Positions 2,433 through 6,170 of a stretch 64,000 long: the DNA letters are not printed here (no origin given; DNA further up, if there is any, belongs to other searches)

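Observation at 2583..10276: T4SS core operon carries about 1,900 codons of one unrecognised DG/NG tandem repeat: an extra 1145-aa gene between virB9 and virB10, plus a ~1000-aa N-terminal extension of VirB10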

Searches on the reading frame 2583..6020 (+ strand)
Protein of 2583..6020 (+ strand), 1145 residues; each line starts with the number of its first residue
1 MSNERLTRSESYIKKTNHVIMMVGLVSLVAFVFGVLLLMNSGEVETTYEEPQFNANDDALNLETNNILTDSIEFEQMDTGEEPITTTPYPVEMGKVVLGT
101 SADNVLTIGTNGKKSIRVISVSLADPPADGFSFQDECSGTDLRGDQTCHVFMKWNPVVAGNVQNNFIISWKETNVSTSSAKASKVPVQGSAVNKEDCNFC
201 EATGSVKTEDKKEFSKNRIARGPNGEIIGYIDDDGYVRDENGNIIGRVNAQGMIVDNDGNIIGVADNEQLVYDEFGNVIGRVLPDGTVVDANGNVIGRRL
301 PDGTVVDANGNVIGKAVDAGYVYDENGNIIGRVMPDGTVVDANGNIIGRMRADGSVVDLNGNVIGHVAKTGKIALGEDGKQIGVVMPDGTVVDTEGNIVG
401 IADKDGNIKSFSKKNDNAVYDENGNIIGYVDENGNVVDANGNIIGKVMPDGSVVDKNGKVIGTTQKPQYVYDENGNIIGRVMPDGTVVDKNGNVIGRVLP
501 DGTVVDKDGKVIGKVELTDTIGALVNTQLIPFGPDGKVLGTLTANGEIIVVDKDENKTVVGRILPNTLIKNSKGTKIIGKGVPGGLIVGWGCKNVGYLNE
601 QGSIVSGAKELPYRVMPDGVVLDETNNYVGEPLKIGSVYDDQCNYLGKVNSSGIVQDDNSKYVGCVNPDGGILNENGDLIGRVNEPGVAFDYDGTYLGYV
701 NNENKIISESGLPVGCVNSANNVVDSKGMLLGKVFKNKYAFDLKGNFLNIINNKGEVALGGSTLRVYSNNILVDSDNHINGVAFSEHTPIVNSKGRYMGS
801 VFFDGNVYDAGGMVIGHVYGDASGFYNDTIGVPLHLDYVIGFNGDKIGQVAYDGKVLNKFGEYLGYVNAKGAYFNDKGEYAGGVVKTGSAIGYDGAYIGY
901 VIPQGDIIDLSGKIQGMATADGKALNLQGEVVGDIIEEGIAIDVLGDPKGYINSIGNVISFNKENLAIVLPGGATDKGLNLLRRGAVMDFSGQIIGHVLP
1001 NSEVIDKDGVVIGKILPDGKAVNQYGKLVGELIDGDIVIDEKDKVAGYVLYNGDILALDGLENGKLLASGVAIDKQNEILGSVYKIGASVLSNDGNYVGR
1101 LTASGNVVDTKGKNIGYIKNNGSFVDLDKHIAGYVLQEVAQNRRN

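Call 3: search_protein_families(library=pfam, proteins=[window:2583-6020:+], max_evalue=0.01)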
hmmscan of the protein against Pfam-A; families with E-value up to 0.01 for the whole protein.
window:2583-6020:+ (1145 aa): 9 families
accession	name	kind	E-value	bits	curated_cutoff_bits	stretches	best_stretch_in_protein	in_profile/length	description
PF21785.3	Bflower_2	-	3.7e-61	204.3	38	10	267-350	17-96/112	5-fold beta-flower protein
PF12396.14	DUF3659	-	2.1e-32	111.2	24.8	3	247-298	7-54/61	Protein of unknown function (DUF3659)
PF21784.3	Bflower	-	9.8e-24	84.4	25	1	403-465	5-64/116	4-fold beta flower protein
PF05593.20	RHS_repeat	-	3.6e-16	59.5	22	1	290-339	2-38/38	RHS Repeat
PF15780.11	ASH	-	0.00011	22.7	27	1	90-164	13-84/98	Abnormal spindle-like microcephaly-assoc'd, ASPM-SPD-2-Hydin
PF20606.3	DUF6799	-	0.00074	19.7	26.8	0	367-406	5-46/63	Domain of unknown function (DUF6799)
PF23623.1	GBD_IRG7_N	-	0.0029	18.2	27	0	424-466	13-55/95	IRG7 N-terminal galactose binding domain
PF08450.18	SGL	-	0.0039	17.2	26.3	0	481-518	184-223/246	SMP-30/Gluconolactonase/LRE-like region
PF08534.16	Redoxin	-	0.0089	16.3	26.6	0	402-468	70-136/148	Redoxin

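Call 4: search_protein_families(library=ncbifam, proteins=[window:2583-6020:+], max_evalue=0.01)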
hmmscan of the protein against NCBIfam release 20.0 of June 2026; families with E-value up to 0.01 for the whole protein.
window:2583-6020:+ (1145 aa): 3 families
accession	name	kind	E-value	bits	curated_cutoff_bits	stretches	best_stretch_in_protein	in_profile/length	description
TIGR01643.1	YD_repeat_2x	repeat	1.4e-19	69.7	15.8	0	420-453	1-38/42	YD repeat-containing protein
NF012200.0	choice_anch_D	domain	0.00018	22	45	1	84-168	17-101/108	choice-of-anchor D domain-containing protein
NF045527.1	LegT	equivalog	0.00049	18.7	1200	1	125-173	49-97/776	Dot/Icm T4SS effector LegT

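Call 16: find_homologous_proteins(query=window:2583-6017:+, max_evalue=1e-10)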
Query window:2583-6017:+ (1145 aa): 1110 proteins with E <= 1e-10 among 8000 candidates; the best 120 are listed.
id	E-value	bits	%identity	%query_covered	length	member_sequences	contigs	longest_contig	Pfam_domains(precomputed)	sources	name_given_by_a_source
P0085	0.0e+0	1197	47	100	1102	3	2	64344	PF15780.12,PF21784.4,PF05593.20,PF12396.15,PF21785.4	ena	-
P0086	0.0e+0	1180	46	100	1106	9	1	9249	PF21784.4,PF05593.20,PF12396.15,PF21785.4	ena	-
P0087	0.0e+0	1180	46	100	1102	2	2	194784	PF21784.4,PF05593.20,PF12396.15,PF21785.4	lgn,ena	-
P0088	0.0e+0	1172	46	100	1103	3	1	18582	PF21784.4,PF05593.20,PF12396.15,PF21785.4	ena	-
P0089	0.0e+0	1165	47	100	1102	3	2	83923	PF21784.4,PF05593.20,PF12396.15,PF21785.4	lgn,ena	-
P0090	0.0e+0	1136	37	81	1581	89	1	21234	PF21784.4,PF05593.20,PF12396.15,PF21785.4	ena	-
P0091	0.0e+0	1116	38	82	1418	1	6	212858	PF21784.4,PF05593.20,PF12396.15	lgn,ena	-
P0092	0.0e+0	1090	40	81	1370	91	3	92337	PF21784.4,PF05593.20,PF12396.15,PF21785.4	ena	-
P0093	0.0e+0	1088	44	100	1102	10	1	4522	PF21784.4,PF05593.20,PF12396.15,PF21785.4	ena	-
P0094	0.0e+0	1061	48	92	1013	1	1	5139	PF21784.4,PF05593.20,PF12396.15,PF21785.4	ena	-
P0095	0.0e+0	1061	37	81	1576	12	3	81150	PF21784.4,PF05593.20,PF12396.15,PF21785.4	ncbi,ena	-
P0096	0.0e+0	1016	38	81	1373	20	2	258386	PF21784.4,PF05593.20,PF12396.15,PF21785.4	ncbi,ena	-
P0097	0.0e+0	1014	37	83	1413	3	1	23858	PF21784.4,PF05593.20,PF12396.15,PF21785.4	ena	-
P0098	1.6e-298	1011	40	100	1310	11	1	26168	PF21784.4,PF05593.20,PF12396.15,PF21785.4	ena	-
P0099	1.4e-297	1008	37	100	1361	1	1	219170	PF21784.4,PF05593.20,PF12396.15,PF21785.4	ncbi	-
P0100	3.3e-296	1004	37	81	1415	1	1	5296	PF21784.4,PF05593.20,PF12396.15,PF21785.4,PF15535.13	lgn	-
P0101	3.6e-294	997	42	100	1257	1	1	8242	PF21784.4,PF05593.20,PF12396.15,PF21785.4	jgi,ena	-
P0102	1.2e-293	995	39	100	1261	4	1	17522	PF21784.4,PF05593.20,PF12396.15,PF21785.4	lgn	-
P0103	2.1e-293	994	40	100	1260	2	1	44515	PF21784.4,PF05593.20,PF12396.15,PF21785.4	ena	-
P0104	3.0e-290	984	37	80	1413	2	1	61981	PF21784.4,PF12396.15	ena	-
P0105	4.5e-290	983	41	100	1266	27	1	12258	PF21784.4,PF05593.20,PF12396.15,PF21785.4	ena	-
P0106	1.2e-287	975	37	81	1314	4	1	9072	PF21784.4,PF05593.20,PF12396.15,PF21785.4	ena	-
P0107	1.5e-286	972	44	100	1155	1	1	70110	PF21784.4,PF05593.20,PF12396.15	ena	-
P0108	2.0e-286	971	38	100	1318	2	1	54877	PF21784.4,PF12396.15,PF21785.4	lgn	-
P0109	2.9e-286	971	41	100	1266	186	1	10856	PF21784.4,PF05593.20,PF12396.15,PF21785.4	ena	-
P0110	2.0e-285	968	40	100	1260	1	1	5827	PF21784.4,PF05593.20,PF12396.15,PF21785.4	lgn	-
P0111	7.5e-283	959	38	100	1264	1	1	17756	PF21784.4,PF05593.20,PF12396.15,PF21785.4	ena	-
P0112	2.8e-281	954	38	100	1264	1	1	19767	PF21784.4,PF05593.20,PF12396.15,PF21785.4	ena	-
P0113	1.1e-279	949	42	100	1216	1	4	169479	PF21784.4,PF05593.20,PF12396.15,PF21785.4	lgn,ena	-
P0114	7.5e-276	936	41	100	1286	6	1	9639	PF21784.4,PF05593.20,PF12396.15,PF21785.4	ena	-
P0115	1.3e-274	932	41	100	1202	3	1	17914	PF21784.4,PF05593.20,PF12396.15,PF21785.4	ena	-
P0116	2.1e-274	931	40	100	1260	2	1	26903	PF21784.4,PF05593.20,PF12396.15,PF21785.4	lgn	-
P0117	3.4e-261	888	42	100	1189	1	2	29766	PF21784.4,PF05593.20,PF12396.15,PF21785.4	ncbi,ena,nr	ncbi:MAG: DUF3659 domain-containing protein [Alphaproteobacteria bacterium]|nr:DUF3659 domain-contai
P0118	3.1e-260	884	45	80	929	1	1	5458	PF21784.4,PF05593.20,PF12396.15,PF21785.4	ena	-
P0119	1.7e-201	690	57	48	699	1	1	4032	PF20606.4,PF21784.4,PF05593.20,PF12396.15,PF21785.4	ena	-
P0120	8.1e-197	674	30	79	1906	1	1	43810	PF21784.4,PF05593.20,PF12396.15,PF21785.4,PF03743.20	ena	-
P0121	3.0e-191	656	52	48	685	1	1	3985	PF21784.4,PF05593.20,PF12396.15,PF21785.4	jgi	-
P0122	2.5e-187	643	32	89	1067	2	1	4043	PF21784.4,PF12396.15,PF21785.4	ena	-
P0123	2.3e-185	636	57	47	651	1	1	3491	PF21784.4,PF05593.20,PF12396.15,PF21785.4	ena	-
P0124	1.3e-157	545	43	30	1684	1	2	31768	PF21784.4,PF05593.20,PF12396.15,PF21785.4,PF03743.20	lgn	-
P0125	1.9e-145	504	32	79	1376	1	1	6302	PF21784.4,PF05593.20,PF12396.15,PF21785.4,PF03743.20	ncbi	-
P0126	2.0e-144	501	26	80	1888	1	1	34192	PF21784.4,PF12396.15,PF21785.4,PF03743.20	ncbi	-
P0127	1.3e-143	498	37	69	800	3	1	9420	PF21784.4,PF12396.15,PF21785.4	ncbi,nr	ncbi:MAG: DUF3659 domain-containing protein, partial [Alphaproteobacteria bacterium]|nr:DUF3659 doma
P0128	4.4e-143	496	26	80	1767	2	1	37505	PF21784.4,PF05593.20,PF12396.15,PF21785.4,PF03743.20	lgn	-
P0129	3.1e-139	484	29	99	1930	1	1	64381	PF21784.4,PF12396.15,PF21785.4,PF03743.20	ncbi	-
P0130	1.9e-136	474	25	80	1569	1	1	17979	PF21784.4,PF12396.15,PF21785.4,PF03743.20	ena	-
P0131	1.1e-134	469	38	70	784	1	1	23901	PF21784.4,PF05593.20,PF12396.15,PF21785.4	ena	-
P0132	1.4e-128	448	25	79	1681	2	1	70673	PF21784.4,PF05593.20,PF12396.15,PF21785.4,PF03743.20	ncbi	-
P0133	2.9e-128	447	27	81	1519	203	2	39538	PF21784.4,PF12396.15,PF21785.4,PF03743.20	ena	-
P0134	1.6e-127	445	26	79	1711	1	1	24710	PF21784.4,PF12396.15,PF21785.4,PF03743.20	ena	-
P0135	4.7e-124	433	25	80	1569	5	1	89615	PF21784.4,PF12396.15,PF21785.4,PF03743.20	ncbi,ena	-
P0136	6.3e-124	433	27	79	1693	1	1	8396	PF21784.4,PF12396.15,PF21785.4,PF03743.20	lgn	-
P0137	2.6e-123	431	28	80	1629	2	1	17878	PF21784.4,PF05593.20,PF12396.15,PF21785.4,PF03743.20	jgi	jgi:YD repeat-containing protein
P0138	4.8e-122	427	27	80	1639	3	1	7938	PF21784.4,PF05593.20,PF12396.15,PF21785.4,PF03743.20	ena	-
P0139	1.7e-121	425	26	80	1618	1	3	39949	PF21784.4,PF12396.15,PF21785.4,PF03743.20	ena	-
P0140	2.2e-121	425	26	80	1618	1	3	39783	PF21784.4,PF12396.15,PF21785.4,PF03743.20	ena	-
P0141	1.1e-120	422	26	80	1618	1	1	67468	PF21784.4,PF12396.15,PF21785.4,PF03743.20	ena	-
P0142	1.2e-120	422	26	80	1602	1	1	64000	PF21784.4,PF12396.15,PF21785.4,PF03743.20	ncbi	-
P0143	1.4e-120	422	26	80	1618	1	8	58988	PF21784.4,PF12396.15,PF21785.4,PF03743.20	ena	-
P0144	2.0e-120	421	27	81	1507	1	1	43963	PF21784.4,PF12396.15,PF21785.4,PF03743.20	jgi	jgi:type IV secretory pathway VirB10-like protein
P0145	2.5e-120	421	25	79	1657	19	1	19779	PF21784.4,PF05593.20,PF12396.15,PF21785.4,PF03743.20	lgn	-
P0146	8.3e-120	419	25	80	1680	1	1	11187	PF21784.4,PF12396.15,PF21785.4,PF03743.20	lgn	-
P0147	2.7e-119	418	27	89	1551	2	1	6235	PF21784.4,PF21785.4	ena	-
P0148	2.7e-117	411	27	81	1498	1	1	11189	PF21784.4,PF12396.15,PF21785.4,PF03743.20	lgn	-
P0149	3.4e-117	411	27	79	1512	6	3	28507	PF21784.4,PF12396.15,PF21785.4,PF03743.20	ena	-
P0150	6.2e-117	410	26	81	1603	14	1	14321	PF21784.4,PF12396.15,PF21785.4,PF03743.20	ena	-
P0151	5.7e-115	403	25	79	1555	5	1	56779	PF21784.4,PF12396.15,PF21785.4,PF03743.20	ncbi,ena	-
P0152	4.2e-113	397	27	80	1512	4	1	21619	PF21784.4,PF12396.15,PF21785.4,PF03743.20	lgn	-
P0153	4.9e-112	394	44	35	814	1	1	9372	PF21784.4,PF05593.20,PF12396.15,PF21785.4,PF03743.20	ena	-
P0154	4.8e-111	390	25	79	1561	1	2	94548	PF21784.4,PF12396.15,PF21785.4,PF03743.20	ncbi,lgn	ncbi:MAG: TrbI/VirB10 family protein [Alphaproteobacteria bacterium]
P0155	2.9e-110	388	26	80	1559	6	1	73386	PF21784.4,PF12396.15,PF21785.4,PF03743.20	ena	-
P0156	3.3e-110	388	25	80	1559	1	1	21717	PF21784.4,PF12396.15,PF21785.4,PF03743.20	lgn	-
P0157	4.5e-110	387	25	80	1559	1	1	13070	PF21784.4,PF12396.15,PF21785.4,PF03743.20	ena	-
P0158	4.6e-110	387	26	80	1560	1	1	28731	PF21784.4,PF12396.15,PF21785.4,PF03743.20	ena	-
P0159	4.8e-110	387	26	77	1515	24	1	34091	PF21784.4,PF12396.15,PF21785.4,PF03743.20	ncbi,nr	ncbi:MAG: hypothetical protein IJ482_00745 [Alphaproteobacteria bacterium]|nr:hypothetical protein [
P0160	5.6e-110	387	24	81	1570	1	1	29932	PF21784.4,PF12396.15,PF21785.4,PF03743.20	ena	-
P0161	6.6e-110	387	25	80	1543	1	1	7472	PF21784.4,PF12396.15,PF21785.4,PF03743.20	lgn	-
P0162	7.1e-110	386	25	80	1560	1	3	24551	PF21784.4,PF12396.15,PF21785.4,PF03743.20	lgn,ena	-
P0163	7.8e-110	386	25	81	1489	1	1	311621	PF21784.4,PF12396.15,PF21785.4,PF03743.20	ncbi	-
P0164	8.5e-110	386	24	79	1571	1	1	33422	PF21784.4,PF12396.15,PF21785.4,PF03743.20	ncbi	-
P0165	9.3e-110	386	25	80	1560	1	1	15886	PF21784.4,PF12396.15,PF21785.4,PF03743.20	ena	-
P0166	9.5e-110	386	24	81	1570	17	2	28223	PF21784.4,PF12396.15,PF21785.4,PF03743.20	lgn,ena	-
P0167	9.6e-110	386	24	81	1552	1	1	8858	PF21784.4,PF12396.15,PF21785.4,PF03743.20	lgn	-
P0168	1.2e-109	386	26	80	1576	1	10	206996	PF21784.4,PF12396.15,PF21785.4,PF03743.20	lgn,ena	-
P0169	1.3e-109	386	25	80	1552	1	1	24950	PF21784.4,PF12396.15,PF21785.4,PF03743.20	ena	-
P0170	1.6e-109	385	26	80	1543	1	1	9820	PF21784.4,PF12396.15,PF21785.4,PF03743.20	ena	-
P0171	1.6e-109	385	25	80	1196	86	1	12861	PF21784.4,PF12396.15,PF21785.4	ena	-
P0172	1.7e-109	385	26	80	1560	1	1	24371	PF21784.4,PF12396.15,PF21785.4,PF03743.20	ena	-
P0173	1.8e-109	385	26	80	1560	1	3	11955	PF21784.4,PF12396.15,PF21785.4,PF03743.20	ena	-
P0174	1.8e-109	385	25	80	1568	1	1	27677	PF21784.4,PF12396.15,PF21785.4,PF03743.20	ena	-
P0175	1.9e-109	385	24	81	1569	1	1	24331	PF21784.4,PF12396.15,PF21785.4,PF03743.20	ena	-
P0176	1.9e-109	385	24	81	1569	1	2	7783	PF21784.4,PF12396.15,PF21785.4,PF03743.20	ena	-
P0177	1.9e-109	385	25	80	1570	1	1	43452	PF21784.4,PF12396.15,PF21785.4,PF03743.20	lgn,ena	-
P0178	1.9e-109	385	25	80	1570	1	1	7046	PF21784.4,PF12396.15,PF21785.4,PF03743.20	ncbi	-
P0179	2.1e-109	385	25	80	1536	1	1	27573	PF21784.4,PF12396.15,PF21785.4,PF03743.20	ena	-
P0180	2.2e-109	385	24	81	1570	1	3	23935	PF21784.4,PF12396.15,PF21785.4,PF03743.20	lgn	-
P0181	2.2e-109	385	25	80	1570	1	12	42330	PF21784.4,PF12396.15,PF21785.4,PF03743.20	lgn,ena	-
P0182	2.2e-109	385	25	80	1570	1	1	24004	PF21784.4,PF12396.15,PF21785.4,PF03743.20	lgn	-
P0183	2.3e-109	385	25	80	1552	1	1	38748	PF21784.4,PF12396.15,PF21785.4,PF03743.20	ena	-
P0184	2.3e-109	385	24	81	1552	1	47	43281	PF21784.4,PF12396.15,PF21785.4,PF03743.20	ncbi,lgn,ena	-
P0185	2.3e-109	385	24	81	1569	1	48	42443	PF21784.4,PF12396.15,PF21785.4,PF03743.20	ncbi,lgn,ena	-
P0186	2.3e-109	385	24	81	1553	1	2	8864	PF21784.4,PF12396.15,PF21785.4,PF03743.20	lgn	-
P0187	2.4e-109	385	24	81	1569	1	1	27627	PF21784.4,PF12396.15,PF21785.4,PF03743.20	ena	-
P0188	2.6e-109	385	25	80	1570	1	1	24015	PF21784.4,PF12396.15,PF21785.4,PF03743.20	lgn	-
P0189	2.7e-109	385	25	80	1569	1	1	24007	PF21784.4,PF12396.15,PF21785.4,PF03743.20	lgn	-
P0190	2.8e-109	384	25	80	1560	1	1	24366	PF21784.4,PF12396.15,PF21785.4,PF03743.20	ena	-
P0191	2.9e-109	384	25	80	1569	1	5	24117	PF21784.4,PF12396.15,PF21785.4,PF03743.20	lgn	-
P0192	2.9e-109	384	25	80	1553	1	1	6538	PF21784.4,PF12396.15,PF21785.4,PF03743.20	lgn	-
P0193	3.0e-109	384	25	80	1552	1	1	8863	PF21784.4,PF12396.15,PF21785.4,PF03743.20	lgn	-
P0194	3.0e-109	384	24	81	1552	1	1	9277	PF21784.4,PF12396.15,PF21785.4,PF03743.20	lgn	-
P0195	3.1e-109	384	26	80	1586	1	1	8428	PF21784.4,PF12396.15,PF21785.4,PF03743.20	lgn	-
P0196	3.1e-109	384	24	81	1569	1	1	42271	PF21784.4,PF12396.15,PF21785.4,PF03743.20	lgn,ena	-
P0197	3.5e-109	384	25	80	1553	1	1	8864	PF21784.4,PF12396.15,PF21785.4,PF03743.20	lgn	-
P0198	3.7e-109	384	25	80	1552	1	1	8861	PF21784.4,PF12396.15,PF21785.4,PF03743.20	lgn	-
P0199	3.9e-109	384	25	80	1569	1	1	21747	PF21784.4,PF12396.15,PF21785.4,PF03743.20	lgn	-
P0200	4.0e-109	384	24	81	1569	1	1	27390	PF21784.4,PF12396.15,PF21785.4,PF03743.20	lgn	-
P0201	4.1e-109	384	24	81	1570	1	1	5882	PF21784.4,PF12396.15,PF21785.4,PF03743.20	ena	-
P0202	4.5e-109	384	25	80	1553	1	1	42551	PF21784.4,PF12396.15,PF21785.4,PF03743.20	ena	-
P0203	4.6e-109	384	25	80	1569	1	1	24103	PF21784.4,PF12396.15,PF21785.4,PF03743.20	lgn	-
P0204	4.8e-109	384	25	80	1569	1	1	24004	PF21784.4,PF12396.15,PF21785.4,PF03743.20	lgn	-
